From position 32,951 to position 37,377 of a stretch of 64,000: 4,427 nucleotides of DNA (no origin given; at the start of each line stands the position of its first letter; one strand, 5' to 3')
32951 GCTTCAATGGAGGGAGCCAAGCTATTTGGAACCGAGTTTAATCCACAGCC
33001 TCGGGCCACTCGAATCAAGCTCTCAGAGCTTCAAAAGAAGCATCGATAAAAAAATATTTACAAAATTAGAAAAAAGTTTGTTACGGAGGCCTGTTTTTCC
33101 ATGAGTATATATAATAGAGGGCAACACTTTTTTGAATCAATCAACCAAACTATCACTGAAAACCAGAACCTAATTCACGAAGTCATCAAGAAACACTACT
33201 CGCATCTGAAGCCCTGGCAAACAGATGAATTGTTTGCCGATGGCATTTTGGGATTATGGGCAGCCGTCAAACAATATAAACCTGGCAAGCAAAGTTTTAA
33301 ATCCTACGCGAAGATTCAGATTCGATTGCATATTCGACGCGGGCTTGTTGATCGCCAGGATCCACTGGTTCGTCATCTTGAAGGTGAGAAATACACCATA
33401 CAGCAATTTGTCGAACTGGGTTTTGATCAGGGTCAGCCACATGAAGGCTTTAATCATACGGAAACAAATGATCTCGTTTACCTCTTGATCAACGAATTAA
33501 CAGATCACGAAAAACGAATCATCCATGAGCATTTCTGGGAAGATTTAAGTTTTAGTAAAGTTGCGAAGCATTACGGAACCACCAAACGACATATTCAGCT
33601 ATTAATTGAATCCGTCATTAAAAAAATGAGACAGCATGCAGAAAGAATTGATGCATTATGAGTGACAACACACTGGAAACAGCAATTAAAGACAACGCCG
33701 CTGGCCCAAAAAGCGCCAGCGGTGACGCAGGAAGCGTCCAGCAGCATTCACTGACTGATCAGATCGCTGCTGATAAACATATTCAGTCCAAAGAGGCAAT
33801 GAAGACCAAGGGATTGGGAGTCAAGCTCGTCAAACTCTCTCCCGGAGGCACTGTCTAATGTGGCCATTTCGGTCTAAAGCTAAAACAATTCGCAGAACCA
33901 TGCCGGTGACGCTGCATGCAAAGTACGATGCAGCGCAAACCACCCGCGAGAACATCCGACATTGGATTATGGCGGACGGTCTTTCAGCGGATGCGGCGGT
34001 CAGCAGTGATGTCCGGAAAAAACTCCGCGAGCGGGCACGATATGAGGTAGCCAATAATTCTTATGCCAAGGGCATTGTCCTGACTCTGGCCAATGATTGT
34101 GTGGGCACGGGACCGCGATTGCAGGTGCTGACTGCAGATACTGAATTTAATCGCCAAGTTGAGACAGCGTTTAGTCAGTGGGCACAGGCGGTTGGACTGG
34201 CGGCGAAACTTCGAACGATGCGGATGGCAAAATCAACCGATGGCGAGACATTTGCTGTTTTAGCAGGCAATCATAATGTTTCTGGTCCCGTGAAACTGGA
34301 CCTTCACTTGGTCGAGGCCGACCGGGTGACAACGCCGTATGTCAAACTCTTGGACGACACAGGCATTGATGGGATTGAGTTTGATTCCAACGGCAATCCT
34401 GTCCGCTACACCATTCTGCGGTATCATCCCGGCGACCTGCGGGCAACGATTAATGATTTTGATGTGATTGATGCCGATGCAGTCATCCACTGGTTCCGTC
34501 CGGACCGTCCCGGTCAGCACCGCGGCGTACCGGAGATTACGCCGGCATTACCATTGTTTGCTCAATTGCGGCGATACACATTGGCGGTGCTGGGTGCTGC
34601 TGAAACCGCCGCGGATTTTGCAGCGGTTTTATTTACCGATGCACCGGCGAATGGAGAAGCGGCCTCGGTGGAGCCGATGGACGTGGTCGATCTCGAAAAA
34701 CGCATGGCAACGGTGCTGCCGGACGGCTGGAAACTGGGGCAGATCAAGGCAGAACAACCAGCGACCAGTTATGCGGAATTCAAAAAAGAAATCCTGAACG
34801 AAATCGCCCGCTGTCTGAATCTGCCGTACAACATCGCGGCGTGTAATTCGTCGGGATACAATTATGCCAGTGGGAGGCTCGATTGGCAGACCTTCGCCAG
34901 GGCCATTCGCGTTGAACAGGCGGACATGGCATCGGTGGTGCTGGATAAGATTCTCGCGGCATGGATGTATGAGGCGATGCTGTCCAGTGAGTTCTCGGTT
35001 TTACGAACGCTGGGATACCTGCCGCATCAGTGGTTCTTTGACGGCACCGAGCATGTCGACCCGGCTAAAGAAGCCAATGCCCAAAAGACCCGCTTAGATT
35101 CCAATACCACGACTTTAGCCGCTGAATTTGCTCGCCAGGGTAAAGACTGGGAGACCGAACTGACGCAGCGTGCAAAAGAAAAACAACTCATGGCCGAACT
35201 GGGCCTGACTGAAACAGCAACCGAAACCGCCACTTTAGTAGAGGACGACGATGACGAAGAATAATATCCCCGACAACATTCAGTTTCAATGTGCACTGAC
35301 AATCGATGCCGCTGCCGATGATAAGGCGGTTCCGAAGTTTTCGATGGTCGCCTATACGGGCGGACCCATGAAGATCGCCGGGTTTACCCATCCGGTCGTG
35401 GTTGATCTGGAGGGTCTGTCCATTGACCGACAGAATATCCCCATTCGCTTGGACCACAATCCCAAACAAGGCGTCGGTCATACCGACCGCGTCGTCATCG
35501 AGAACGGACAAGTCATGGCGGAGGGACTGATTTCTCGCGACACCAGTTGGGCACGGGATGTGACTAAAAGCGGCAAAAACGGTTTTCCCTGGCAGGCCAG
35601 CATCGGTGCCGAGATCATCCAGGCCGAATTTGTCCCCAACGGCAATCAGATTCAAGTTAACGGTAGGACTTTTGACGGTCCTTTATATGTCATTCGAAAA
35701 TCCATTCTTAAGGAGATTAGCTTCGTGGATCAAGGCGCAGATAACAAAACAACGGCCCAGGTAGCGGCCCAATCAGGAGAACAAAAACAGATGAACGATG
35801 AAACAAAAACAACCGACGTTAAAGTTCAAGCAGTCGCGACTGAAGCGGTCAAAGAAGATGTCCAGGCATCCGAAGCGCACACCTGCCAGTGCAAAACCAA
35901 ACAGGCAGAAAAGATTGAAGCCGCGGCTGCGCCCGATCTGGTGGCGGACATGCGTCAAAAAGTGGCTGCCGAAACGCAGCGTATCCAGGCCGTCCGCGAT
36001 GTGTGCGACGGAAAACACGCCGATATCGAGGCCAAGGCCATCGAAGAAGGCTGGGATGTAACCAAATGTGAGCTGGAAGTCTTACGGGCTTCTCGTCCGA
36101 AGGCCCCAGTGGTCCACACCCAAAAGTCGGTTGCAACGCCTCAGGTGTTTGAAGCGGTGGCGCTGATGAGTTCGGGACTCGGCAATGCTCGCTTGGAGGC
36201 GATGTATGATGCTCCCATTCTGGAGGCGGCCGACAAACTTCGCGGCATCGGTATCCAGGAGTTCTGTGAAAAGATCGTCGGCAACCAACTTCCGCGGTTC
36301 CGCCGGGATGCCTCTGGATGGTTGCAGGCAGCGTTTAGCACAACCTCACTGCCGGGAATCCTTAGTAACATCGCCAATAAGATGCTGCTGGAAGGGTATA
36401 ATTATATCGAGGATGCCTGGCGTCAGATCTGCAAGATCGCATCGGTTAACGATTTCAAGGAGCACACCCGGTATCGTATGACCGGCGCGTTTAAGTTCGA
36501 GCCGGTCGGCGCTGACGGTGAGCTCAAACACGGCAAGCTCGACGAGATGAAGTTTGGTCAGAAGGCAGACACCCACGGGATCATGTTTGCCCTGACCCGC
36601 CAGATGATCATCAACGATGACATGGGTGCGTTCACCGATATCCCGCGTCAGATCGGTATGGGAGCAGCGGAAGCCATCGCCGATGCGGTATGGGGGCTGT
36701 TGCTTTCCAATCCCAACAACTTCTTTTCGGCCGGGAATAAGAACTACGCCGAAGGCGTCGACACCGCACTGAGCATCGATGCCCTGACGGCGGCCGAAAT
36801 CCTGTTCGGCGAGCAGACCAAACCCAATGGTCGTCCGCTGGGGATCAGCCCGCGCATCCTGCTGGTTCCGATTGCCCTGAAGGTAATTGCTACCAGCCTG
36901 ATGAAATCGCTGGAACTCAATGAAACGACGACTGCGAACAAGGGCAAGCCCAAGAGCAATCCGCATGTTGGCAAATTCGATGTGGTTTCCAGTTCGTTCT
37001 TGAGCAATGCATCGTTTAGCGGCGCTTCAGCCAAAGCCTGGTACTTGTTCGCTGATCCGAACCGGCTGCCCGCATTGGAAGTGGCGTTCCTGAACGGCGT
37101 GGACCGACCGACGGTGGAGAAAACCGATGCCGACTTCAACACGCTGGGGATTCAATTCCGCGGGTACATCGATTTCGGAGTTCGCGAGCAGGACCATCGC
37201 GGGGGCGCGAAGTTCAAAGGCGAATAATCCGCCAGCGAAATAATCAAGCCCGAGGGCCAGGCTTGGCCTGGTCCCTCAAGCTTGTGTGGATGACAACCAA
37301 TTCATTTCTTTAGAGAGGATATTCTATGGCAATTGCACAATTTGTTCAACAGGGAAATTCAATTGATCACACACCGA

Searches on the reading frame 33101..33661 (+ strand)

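Call 86: search_protein_families(library=phrogs, proteins=[window:33101-33661:+], max_evalue=0.001)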
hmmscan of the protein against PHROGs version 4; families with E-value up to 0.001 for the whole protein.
window:33101-33661:+ (186 aa): 5 families
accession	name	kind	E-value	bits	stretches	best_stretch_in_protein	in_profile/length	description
phrog_351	-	transcription regulation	3.4e-19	70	1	13-184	504-730/928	RNA polymerase sigma factor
phrog_1740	-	transcription regulation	5.9e-10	39.3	1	26-181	70-217/567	RNA polymerase sigma factor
phrog_36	-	transcription regulation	5e-06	27.3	1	59-184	95-191/220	transcriptional regulator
phrog_3512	-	transcription regulation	9e-05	23.7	1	132-179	65-112/130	sigma factor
phrog_11138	-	unknown function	0.00016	23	1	118-178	77-137/142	-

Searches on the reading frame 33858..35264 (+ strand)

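Call 86: search_protein_families(library=phrogs, proteins=[window:33858-35264:+], max_evalue=0.001)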
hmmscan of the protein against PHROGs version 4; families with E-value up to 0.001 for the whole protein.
window:33858-35264:+ (468 aa): 2 families
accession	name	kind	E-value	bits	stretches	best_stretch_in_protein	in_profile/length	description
phrog_21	-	head and packaging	4.6e-67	227.8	1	16-459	35-511/1362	portal protein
phrog_537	-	head and packaging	2.6e-23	83.4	1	274-456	23-210/233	portal protein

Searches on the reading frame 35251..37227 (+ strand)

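Call 86: search_protein_families(library=phrogs, proteins=[window:35251-37227:+], max_evalue=0.001)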
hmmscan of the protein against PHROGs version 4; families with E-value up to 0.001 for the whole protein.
window:35251-37227:+ (658 aa): 7 families
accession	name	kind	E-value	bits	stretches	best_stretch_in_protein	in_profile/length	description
phrog_4523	-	head and packaging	2.1e-85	288.8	1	72-657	81-643/644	major head and protease protein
phrog_133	-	head and packaging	4.2e-65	221.6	1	159-657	170-667/668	head maturation protease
phrog_29592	-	unknown function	3.6e-21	76.1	1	352-622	579-850/893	-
phrog_26519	-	unknown function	6.7e-16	59.6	1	461-653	2-188/192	-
phrog_3244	-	head and packaging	1.7e-15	58.6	1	61-247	69-257/326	head maturation protease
phrog_617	-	head and packaging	5.3e-10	39.8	1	62-294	60-272/626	major head protein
phrog_371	-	head and packaging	1.8e-06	28.5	1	504-584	232-303/303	major head protein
